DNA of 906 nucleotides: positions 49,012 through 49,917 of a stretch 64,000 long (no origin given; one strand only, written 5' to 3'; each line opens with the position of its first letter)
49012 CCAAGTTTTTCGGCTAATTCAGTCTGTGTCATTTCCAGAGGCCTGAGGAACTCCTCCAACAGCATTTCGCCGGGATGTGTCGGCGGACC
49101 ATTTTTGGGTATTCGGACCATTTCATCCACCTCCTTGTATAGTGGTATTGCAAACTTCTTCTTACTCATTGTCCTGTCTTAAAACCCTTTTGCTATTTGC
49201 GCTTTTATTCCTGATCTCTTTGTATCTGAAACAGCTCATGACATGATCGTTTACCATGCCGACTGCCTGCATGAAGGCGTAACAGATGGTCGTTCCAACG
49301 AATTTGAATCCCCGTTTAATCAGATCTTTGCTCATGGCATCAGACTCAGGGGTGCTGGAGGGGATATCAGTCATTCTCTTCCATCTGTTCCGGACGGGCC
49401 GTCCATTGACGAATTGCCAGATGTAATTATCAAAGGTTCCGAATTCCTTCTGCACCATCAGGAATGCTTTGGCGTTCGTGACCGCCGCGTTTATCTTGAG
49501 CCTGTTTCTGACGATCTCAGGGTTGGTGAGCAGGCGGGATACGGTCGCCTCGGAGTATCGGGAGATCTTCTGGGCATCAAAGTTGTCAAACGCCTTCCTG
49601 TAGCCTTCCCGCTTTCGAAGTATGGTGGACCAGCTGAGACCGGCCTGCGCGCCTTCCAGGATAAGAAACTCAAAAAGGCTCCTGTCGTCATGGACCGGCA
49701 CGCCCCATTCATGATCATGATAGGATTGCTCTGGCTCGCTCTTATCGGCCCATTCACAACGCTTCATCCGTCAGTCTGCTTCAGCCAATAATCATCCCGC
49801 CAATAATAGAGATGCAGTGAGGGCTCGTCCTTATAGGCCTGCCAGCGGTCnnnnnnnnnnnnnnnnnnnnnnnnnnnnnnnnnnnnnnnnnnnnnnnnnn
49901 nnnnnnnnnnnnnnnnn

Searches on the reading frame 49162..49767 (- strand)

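Call 75: search_protein_families(library=pfam, proteins=[window:49162-49767:-], max_evalue=0.01)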
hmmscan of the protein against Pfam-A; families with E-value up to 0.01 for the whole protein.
window:49162-49767:- (201 aa): 1 family
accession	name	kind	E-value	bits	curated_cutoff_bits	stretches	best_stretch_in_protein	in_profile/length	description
PF03352.18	Adenine_glyco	-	4.1e-84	281.3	25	1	6-181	1-176/177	Methyladenine glycosylase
